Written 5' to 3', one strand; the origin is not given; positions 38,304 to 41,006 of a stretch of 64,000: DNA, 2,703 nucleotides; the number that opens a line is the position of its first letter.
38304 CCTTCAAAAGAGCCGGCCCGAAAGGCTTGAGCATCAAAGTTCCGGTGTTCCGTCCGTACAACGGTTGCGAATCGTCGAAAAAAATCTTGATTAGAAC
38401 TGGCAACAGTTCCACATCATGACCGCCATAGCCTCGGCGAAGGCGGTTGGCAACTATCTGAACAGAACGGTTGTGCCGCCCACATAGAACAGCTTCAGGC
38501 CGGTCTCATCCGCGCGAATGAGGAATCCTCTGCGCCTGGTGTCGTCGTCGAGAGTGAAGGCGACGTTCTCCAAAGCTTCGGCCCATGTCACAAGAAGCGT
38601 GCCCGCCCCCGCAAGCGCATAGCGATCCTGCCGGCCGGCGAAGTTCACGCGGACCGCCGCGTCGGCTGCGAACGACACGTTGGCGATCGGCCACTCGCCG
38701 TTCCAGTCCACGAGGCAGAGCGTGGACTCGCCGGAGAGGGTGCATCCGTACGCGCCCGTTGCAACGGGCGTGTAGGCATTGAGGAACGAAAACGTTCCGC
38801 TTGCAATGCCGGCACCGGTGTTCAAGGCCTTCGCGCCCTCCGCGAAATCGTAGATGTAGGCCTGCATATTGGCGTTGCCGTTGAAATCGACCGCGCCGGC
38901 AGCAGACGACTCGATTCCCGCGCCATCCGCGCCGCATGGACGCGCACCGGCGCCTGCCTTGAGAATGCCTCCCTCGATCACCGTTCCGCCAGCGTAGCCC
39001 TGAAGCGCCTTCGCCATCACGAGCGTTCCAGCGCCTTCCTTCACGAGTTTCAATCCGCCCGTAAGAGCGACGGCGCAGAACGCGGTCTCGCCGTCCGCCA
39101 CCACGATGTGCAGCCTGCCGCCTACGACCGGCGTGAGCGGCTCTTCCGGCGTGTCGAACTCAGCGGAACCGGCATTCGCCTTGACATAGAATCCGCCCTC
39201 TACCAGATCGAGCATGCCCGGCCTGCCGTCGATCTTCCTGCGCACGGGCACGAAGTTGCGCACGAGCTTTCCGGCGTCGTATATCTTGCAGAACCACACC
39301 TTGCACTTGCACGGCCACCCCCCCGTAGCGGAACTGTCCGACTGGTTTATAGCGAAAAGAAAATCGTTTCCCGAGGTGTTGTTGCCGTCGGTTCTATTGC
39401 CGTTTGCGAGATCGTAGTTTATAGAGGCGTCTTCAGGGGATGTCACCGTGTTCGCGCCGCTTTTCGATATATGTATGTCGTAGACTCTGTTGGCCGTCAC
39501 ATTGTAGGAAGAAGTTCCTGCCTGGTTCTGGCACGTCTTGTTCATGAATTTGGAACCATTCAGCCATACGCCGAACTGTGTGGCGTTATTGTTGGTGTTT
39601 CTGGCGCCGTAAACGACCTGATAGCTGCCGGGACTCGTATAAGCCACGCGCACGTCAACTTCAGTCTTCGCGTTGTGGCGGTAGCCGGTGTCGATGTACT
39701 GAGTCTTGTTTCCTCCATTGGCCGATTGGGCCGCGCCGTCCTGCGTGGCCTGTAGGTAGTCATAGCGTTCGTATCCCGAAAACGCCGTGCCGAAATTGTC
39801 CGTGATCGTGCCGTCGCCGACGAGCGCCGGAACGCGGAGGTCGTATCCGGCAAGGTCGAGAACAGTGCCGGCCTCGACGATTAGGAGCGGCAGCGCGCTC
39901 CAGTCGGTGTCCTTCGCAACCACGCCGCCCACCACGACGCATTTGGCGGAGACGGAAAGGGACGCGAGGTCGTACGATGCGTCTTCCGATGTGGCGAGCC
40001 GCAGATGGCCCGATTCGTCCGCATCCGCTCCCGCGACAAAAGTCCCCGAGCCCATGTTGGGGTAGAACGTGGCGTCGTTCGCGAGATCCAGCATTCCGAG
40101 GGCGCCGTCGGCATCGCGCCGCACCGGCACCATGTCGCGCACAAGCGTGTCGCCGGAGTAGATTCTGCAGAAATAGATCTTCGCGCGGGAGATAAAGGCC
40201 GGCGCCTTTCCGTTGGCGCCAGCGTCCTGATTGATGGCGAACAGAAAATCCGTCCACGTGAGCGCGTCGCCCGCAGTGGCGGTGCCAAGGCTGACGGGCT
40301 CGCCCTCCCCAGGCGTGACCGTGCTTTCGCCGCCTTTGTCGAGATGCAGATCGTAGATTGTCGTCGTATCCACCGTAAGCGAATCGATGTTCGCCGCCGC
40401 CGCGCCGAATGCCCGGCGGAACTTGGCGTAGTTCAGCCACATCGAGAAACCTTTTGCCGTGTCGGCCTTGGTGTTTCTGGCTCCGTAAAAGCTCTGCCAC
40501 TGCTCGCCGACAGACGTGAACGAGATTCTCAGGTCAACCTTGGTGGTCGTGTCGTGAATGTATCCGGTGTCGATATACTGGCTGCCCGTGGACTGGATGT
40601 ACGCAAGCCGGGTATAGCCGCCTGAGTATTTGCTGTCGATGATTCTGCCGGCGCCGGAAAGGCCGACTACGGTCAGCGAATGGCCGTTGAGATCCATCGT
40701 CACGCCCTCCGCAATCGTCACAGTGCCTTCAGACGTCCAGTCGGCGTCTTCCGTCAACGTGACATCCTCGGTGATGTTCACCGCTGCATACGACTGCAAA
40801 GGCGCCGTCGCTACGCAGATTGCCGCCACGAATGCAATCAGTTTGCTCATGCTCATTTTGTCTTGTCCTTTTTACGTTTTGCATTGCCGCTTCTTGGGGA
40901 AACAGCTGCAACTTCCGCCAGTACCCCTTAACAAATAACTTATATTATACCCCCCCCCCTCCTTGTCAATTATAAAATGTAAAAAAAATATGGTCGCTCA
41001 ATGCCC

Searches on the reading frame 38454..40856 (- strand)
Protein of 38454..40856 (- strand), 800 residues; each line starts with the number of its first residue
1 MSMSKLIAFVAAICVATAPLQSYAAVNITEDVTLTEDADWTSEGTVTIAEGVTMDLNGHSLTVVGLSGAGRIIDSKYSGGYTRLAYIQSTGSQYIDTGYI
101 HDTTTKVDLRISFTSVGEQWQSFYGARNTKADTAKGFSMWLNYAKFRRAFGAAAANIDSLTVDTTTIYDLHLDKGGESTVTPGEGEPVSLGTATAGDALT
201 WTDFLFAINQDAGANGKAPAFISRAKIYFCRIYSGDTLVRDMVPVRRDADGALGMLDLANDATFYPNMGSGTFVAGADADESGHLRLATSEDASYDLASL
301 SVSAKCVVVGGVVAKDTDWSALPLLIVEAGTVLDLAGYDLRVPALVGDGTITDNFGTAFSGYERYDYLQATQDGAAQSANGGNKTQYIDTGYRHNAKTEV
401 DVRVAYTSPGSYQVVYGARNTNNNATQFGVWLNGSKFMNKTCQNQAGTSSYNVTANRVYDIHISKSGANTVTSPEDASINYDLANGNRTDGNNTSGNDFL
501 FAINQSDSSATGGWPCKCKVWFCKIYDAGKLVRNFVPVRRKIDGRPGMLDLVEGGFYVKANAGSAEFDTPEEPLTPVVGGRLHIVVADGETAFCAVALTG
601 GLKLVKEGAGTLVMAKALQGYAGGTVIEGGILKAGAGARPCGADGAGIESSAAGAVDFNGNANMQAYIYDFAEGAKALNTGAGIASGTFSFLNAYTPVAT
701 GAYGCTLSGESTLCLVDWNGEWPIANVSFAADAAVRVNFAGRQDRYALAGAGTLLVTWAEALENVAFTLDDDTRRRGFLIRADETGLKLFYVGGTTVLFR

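Call 8: search_protein_families(library=pfam, proteins=[window:38454-40856:-], max_evalue=0.01)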
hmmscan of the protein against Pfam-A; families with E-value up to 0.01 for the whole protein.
window:38454-40856:- (800 aa): 1 family
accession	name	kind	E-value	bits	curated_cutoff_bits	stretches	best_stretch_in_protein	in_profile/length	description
PF12951.13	PATR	-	3.5e-05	24.2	27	1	604-633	1-29/30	Passenger-associated-transport-repeat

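Call 9: find_encoding_contigs(protein=window:38454-40856:-, flank=3000, max_places=10)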
Protein window:38454-40856:- (800 aa): 2 contigs read that carry it; 2 places shown.
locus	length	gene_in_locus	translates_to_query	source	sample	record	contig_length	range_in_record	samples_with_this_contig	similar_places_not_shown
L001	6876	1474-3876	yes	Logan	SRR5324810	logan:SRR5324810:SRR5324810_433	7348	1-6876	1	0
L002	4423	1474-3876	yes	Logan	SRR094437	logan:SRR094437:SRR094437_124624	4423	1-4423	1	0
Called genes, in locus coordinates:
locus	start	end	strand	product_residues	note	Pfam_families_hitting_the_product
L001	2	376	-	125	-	?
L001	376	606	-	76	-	PF02604:PhdYeFM_antitox (weak)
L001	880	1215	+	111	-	PF13635:DUF4143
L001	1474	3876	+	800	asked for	-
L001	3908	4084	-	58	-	-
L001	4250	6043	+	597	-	PF22422:MGH1-like_GH, PF01204:Trehalase (weak)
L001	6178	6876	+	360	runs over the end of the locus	PF08450:SGL (faint)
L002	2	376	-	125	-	?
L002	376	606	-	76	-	PF02604:PhdYeFM_antitox (weak)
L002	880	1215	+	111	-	PF13635:DUF4143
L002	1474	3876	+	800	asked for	-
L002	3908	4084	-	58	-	-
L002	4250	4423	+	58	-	?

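Call 12: find_homologous_proteins(query=window:38454-40856:-, max_evalue=0.00001)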
Query window:38454-40856:- (800 aa): 104 proteins with E <= 0.00001 among 8000 candidates.
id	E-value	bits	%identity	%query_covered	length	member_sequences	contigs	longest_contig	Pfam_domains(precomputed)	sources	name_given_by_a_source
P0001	0.0e+0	1797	100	100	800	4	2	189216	-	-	-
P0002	0.0e+0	1626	90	99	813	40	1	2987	-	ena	-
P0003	4.7e-281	953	45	97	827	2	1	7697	-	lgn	-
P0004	4.0e-272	923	50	98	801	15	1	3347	-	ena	-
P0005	1.0e-265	902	47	89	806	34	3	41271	-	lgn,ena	-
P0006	1.1e-263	895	46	96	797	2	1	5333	-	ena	-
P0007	1.9e-263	895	45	98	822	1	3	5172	-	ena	-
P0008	8.9e-256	869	47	90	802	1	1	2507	-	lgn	-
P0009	1.6e-255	868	47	89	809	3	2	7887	-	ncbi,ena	-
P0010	3.8e-255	867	46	91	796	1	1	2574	-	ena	-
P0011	3.3e-239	814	44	98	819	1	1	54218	-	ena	-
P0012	1.5e-234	799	42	97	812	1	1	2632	PF12951.14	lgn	-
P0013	5.1e-232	791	40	97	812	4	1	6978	PF12951.14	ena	-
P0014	4.1e-227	775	45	77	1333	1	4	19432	-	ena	-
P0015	1.6e-220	753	46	91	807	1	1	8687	-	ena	-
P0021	3.4e-211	722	48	89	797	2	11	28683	-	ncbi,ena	-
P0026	1.7e-180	620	48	86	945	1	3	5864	-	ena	-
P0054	2.0e-37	147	32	36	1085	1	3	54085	-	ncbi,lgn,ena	-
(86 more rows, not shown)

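Call 14: find_related_loci(query=A1, collection=genome_contigs, flank=3000)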
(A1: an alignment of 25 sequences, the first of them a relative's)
Query A1 (800 aa) in genome_contigs; peptide patterns used: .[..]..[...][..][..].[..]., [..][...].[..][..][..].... (x = any residue, [..] = any of these).
600 stretches matched a pattern (row limit reached: there are more); 13 encode a relative of the query (tblastn E <= 1e-3); 13 distinct loci.
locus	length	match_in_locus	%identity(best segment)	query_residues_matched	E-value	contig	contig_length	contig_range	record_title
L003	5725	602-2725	47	27-737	0e+0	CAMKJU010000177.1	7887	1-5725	MAG: uncultured Lentisphaerae bacterium isolate SRR12081301_bin.91_metaWRAP_v1.3_MAG genome assembly, contig: ERZ1228976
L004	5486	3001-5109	48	26-737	0e+0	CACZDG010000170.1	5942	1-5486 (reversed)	uncultured bacterium isolate RUG12514 genome assembly, contig: RUG12514_asm_170, whole genome shotgun sequence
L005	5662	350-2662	45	27-770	3e-177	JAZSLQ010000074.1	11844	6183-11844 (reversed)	MAG: Kiritimatiellia bacterium isolate T1900044557_TS20190023.MAGScoT_cleanbin_000052 SGB_318_k141_3849612, whole genome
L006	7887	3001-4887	43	27-639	4e-129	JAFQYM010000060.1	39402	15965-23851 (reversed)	MAG: Kiritimatiellae bacterium isolate RGIG2266 Goat_Duodenum-3__c729, whole genome shotgun sequence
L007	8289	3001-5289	32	2-744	1e-75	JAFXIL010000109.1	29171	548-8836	MAG: Kiritimatiellae bacterium isolate RGIG6444 Sheep_Rectum.Co__c1998869, whole genome shotgun sequence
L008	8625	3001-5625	31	1-800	2e-56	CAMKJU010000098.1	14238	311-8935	MAG: uncultured Lentisphaerae bacterium isolate SRR12081301_bin.91_metaWRAP_v1.3_MAG genome assembly, contig: ERZ1228976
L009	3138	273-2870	30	11-800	3e-53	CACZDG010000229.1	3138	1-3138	uncultured bacterium isolate RUG12514 genome assembly, contig: RUG12514_asm_229, whole genome shotgun sequence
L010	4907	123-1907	59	8-678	5e-16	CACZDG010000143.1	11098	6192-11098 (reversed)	uncultured bacterium isolate RUG12514 genome assembly, contig: RUG12514_asm_143, whole genome shotgun sequence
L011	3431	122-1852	46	8-678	7e-16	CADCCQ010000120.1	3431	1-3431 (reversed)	uncultured bacterium isolate RUG14528 genome assembly, contig: RUG14528_asm_120, whole genome shotgun sequence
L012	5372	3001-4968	67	18-661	2e-12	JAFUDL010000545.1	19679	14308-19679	MAG: Kiritimatiellae bacterium isolate RGIG4394 Roe_deer_Omasum-1__c344056, whole genome shotgun sequence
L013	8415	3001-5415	43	15-674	5e-12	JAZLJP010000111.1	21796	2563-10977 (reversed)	MAG: Kiritimatiellia bacterium isolate T1900044962_TA20190024.MAGScoT_cleanbin_000032 SGB_3965_k141_428647, whole genome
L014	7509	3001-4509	46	25-627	6e-9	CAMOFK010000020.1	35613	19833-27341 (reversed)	MAG: uncultured Verrucomicrobia bacterium isolate SRR873610_bin.10_metaWRAP_v1.3_MAG genome assembly, contig: NODE_1568_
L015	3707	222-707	39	10-669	2e-7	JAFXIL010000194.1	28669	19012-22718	MAG: Kiritimatiellae bacterium isolate RGIG6444 Sheep_Rectum.Co__c3510986, whole genome shotgun sequence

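Call 18: find_encoding_contigs(protein=P0002, flank=3000, max_places=10)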
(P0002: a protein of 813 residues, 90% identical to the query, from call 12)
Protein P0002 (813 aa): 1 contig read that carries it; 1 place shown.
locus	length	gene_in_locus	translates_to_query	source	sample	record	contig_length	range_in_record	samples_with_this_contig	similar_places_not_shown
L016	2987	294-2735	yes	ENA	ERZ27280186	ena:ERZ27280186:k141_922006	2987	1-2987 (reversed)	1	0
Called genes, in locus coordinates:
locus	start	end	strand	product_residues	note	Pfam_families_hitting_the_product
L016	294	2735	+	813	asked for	-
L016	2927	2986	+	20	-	?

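Call 22: find_encoding_contigs(protein=P0021, flank=2500, max_places=10)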
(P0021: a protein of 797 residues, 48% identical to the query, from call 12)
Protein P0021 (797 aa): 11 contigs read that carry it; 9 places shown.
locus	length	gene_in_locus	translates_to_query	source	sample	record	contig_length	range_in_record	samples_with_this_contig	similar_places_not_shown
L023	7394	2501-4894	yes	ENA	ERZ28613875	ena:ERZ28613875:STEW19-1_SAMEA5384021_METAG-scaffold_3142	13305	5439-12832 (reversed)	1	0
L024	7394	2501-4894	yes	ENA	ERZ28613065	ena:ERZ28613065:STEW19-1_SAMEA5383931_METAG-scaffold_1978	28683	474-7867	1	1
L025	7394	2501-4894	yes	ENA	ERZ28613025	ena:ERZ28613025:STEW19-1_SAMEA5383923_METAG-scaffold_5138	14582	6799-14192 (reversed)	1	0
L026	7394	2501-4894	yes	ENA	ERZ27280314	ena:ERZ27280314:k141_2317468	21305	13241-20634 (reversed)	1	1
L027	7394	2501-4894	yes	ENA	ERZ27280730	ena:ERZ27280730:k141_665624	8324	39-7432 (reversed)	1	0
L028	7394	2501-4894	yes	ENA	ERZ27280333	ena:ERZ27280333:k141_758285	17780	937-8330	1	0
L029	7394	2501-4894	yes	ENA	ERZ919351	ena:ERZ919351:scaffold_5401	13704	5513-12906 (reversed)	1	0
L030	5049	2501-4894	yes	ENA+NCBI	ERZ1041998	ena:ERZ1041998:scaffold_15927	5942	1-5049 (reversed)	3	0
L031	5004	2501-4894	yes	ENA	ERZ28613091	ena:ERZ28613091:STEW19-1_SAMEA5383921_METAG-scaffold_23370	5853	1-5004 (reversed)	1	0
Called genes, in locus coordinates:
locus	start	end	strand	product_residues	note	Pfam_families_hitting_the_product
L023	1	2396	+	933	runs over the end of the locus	-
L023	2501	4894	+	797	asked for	-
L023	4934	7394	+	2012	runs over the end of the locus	PF12951:PATR (weak)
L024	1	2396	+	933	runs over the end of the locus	-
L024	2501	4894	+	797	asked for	-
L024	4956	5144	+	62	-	-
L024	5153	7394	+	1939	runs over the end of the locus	PF12951:PATR (weak)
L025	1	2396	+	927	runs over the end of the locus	?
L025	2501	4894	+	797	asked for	-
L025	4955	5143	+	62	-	-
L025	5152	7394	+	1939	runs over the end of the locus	PF12951:PATR (weak)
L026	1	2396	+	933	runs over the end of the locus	-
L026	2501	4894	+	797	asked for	-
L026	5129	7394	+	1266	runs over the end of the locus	-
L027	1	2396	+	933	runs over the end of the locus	-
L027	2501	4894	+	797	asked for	-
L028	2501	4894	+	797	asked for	-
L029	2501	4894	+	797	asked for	-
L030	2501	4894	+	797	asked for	-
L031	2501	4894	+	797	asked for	-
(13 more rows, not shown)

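Call 23: find_encoding_contigs(protein=P0005, flank=2500, max_places=10)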
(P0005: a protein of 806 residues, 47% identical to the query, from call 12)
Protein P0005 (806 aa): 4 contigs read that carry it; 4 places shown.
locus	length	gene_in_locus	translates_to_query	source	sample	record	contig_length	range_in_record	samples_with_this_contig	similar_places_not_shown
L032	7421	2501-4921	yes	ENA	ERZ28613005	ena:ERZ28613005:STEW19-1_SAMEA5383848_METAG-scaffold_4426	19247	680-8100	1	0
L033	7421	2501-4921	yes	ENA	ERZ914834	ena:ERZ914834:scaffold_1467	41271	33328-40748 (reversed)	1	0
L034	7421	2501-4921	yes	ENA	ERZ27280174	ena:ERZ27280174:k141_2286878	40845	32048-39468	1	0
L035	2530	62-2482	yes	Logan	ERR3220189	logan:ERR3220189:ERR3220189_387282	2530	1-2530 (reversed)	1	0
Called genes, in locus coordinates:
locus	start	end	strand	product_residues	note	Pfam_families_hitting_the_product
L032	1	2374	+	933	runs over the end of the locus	-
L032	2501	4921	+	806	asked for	-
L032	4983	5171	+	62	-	-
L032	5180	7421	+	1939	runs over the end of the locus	PF12951:PATR (weak)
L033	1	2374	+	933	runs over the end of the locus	-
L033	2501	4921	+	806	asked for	-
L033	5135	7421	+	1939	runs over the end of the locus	PF12951:PATR (weak)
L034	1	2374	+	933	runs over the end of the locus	-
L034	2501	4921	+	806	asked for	-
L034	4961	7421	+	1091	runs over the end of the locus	PF10102:DUF2341 (weak), PF13385:Laminin_G_3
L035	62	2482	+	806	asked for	-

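Call 32: find_homologous_proteins(query=L008:3001-5628:+, max_evalue=1e-20)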
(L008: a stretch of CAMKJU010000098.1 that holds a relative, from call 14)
Query L008:3001-5628:+ (875 aa): 53 proteins with E <= 1e-20 among 8000 candidates.
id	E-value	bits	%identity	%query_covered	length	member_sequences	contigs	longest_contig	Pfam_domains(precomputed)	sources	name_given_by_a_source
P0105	0.0e+0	1862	96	98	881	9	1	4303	PF12951.14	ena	-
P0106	0.0e+0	1686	88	98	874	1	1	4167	PF12951.14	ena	-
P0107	0.0e+0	1657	86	98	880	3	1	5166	PF12951.14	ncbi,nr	ncbi:MAG: autotransporter-associated beta strand repeat-containing protein [Kiritimatiellae bacteriu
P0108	0.0e+0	1573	83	99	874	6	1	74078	PF12951.14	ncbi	-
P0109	0.0e+0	1530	80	100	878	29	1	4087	PF12951.14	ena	-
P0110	0.0e+0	1526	81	100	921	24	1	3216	PF12951.14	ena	-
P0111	0.0e+0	1429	76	100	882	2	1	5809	PF12951.14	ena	-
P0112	0.0e+0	1360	73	98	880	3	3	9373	PF12951.14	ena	-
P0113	0.0e+0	1332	72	99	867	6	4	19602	PF12951.14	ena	-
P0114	0.0e+0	1192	66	100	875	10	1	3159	PF12951.14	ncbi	-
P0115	0.0e+0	1057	61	100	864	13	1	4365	-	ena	-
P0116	0.0e+0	1056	61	100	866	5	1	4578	-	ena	-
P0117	0.0e+0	1051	61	100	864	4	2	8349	-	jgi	jgi:autotransporter-associated beta strand protein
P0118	0.0e+0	1029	60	100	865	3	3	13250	-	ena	-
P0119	0.0e+0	1026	58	98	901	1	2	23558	PF12951.14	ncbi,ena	-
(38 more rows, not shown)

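Call 33: find_encoding_contigs(protein=P0105, flank=1500, max_places=10)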
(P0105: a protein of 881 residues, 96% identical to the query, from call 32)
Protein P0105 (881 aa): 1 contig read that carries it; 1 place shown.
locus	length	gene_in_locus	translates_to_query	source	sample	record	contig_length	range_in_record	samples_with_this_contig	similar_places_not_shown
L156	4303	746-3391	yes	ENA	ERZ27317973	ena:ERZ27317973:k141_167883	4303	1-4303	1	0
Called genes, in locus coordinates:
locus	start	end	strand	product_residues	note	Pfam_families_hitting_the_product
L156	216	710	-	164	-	-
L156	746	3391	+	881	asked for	PF12951:PATR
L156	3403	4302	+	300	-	?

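Call 34: find_encoding_contigs(protein=P0108, flank=6000, max_places=10)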
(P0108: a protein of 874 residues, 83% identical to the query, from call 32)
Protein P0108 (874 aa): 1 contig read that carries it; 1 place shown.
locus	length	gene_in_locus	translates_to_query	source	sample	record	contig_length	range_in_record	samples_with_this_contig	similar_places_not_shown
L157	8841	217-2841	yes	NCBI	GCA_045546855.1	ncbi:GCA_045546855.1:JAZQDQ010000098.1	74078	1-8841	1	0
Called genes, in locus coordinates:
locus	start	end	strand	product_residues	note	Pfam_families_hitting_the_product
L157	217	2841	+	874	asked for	PF12951:PATR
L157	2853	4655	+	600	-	PF00657:Lipase_GDSL, PF13472:Lipase_GDSL_2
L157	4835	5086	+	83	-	-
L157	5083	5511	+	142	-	PF01850:PIN (weak)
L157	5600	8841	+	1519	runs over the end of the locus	-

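Call 35: find_encoding_contigs(protein=P0113, flank=1500, max_places=10)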
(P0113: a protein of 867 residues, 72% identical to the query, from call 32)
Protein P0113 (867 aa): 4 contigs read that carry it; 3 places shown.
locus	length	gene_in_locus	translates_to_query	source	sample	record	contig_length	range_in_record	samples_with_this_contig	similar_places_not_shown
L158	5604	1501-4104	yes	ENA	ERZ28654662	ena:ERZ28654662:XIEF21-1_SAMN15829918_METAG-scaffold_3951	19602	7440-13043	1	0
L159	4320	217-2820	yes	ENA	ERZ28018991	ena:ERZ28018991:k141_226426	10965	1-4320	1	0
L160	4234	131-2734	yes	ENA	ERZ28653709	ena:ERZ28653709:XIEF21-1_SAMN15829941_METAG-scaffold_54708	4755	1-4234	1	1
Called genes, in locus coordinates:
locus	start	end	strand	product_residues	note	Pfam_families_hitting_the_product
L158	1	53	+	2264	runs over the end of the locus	-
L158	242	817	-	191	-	PF01610:DDE_Tnp_ISL3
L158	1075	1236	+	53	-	-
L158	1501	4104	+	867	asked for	PF12951:PATR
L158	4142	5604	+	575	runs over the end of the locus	PF00657:Lipase_GDSL, PF13472:Lipase_GDSL_2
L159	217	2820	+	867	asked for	PF12951:PATR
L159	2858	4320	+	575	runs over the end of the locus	PF00657:Lipase_GDSL, PF13472:Lipase_GDSL_2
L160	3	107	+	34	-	?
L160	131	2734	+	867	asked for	PF12951:PATR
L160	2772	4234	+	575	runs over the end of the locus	PF00657:Lipase_GDSL, PF13472:Lipase_GDSL_2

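Call 50: search_protein_families(library=ncbifam, proteins=[window:38454-40856:-], max_evalue=0.001)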
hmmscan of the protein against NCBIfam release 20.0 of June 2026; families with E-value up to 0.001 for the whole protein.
window:38454-40856:- (800 aa): 1 family
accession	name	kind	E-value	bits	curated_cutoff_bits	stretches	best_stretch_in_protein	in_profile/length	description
TIGR02601.1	autotrns_rpt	repeat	7.9e-06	25.6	19.85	1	604-635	2-32/32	beta strand repeat protein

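Call 59: find_encoding_contigs(protein=P0014, flank=1200, max_places=10)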
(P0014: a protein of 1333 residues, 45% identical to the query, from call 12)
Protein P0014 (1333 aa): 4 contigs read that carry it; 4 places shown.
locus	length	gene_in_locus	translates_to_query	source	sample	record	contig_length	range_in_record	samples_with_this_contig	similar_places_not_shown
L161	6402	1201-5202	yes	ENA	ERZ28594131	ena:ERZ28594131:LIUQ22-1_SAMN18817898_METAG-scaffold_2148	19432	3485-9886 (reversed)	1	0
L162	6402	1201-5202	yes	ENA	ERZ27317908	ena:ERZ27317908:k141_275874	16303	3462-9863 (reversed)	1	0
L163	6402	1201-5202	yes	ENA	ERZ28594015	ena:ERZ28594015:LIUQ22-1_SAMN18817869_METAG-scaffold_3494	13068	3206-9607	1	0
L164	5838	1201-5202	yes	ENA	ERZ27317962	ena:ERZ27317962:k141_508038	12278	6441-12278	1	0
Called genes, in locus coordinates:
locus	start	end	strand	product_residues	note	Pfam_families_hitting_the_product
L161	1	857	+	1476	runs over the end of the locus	-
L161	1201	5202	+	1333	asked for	-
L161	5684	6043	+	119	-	-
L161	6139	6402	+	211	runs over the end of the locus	-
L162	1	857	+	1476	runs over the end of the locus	-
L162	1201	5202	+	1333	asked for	-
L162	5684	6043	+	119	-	-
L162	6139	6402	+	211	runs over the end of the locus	-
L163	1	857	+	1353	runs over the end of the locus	?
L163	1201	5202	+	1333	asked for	-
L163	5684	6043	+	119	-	-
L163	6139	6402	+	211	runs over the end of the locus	-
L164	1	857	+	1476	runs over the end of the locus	-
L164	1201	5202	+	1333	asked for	-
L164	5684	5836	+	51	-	?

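Call 60: find_encoding_contigs(protein=P0026, flank=1200, max_places=10)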
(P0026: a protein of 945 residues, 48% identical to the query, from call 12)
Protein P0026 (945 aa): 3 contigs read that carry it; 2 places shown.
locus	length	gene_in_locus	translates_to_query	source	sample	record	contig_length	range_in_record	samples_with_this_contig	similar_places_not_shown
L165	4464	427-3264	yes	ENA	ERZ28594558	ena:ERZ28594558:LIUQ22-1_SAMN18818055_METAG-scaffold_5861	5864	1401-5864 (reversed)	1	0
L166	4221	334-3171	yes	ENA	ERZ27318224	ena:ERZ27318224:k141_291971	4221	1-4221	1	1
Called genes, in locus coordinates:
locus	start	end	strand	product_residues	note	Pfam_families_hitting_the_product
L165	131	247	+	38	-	-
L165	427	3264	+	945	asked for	-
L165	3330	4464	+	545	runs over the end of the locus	PF09820:AAA-ATPase_like, PF08011:PDDEXK_9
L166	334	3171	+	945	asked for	-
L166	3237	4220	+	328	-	?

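Call 61: find_encoding_contigs(protein=P0054, flank=1200, max_places=10)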
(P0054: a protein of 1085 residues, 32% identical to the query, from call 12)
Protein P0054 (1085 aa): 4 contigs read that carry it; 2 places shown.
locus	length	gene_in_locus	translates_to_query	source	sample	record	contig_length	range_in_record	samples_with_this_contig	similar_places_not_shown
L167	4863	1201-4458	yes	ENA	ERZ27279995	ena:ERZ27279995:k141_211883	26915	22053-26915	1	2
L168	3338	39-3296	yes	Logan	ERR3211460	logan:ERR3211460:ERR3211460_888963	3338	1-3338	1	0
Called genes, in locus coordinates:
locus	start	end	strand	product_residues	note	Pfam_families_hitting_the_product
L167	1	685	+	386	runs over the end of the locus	PF13472:Lipase_GDSL_2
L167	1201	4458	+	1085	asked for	-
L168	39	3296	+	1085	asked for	-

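Call 67: predict_structure(alignment_id=A1)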
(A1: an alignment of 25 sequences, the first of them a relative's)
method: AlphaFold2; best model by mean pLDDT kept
length: 800 residues; sequences in the alignment: 25
mean_pLDDT: 75.3   pTM: 0.58
mean pLDDT of the five models: 75.3, 74.6, 73.4, 58.2, 57.9
residues with pLDDT >= 90: 157; 70-90: 422; 50-70: 122; < 50: 99
segments of 3 or more residues with pLDDT < 50: 1-24, 129-135, 209-219, 374-384, 421-426, 443-449, 486-491, 504-512, 561-564, 576-578, 793-800
pLDDT, mean of each block of 10 residues (from residue 1): 28 29 67 85 89 87 91 75 87 86 88 86 69 59 79 61 91 85 84 63 70 40 87 91 89 88 85 81 78 85 85 82 85 85 90 65 82 49 63 83 87 72 58 77 49 88 80 79 56 68 49 68 84 84 82 68 63 60 93 89 91 86 89 84 84 91 88 86 77 70 70 76 73 78 58 62 76 71 67 45
secondary structure, 60 per line:
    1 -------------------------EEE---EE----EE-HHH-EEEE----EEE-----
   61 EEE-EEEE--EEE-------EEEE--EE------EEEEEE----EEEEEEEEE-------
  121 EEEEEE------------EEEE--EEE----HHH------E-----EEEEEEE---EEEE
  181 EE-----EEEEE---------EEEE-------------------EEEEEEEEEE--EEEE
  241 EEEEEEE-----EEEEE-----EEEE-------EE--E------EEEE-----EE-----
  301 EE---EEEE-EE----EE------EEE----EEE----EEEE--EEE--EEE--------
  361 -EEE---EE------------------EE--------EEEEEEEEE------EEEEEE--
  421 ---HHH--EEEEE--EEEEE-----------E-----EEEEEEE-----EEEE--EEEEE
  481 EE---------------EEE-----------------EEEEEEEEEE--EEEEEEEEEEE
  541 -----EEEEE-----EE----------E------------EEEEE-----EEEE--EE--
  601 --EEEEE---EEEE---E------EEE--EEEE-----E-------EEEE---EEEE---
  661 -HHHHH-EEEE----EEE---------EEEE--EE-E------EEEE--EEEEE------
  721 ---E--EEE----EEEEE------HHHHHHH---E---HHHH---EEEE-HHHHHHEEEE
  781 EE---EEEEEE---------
elements in order (helices of 4 or more, strands of 3 or more residues): E26-28 E45-48 E53-55 E61-63 E65-68 E71-73 E81-84 E95-100 E105-113 E121-126 E139-142 E145-147 E167-173 E177-182 E188-192 E202-205 E225-234 E237-247 E253-257 E263-266 E285-288 E306-309 E325-327 E332-334 E339-342 E345-347 E350-352 E362-364 E398-406 E413-418 E429-433 E436-440 E458-464 E470-473 E476-482 E498-500 E518-527 E530-540 E546-550 E581-585 E591-594 E603-607 E611-614 E625-627 E630-633 E647-650 E654-657 H662-666 E668-671 E676-678 E688-691 E704-707 E710-714 E727-729 E734-738 H745-751 H759-762 E766-769 H771-776 E777-782 E786-791
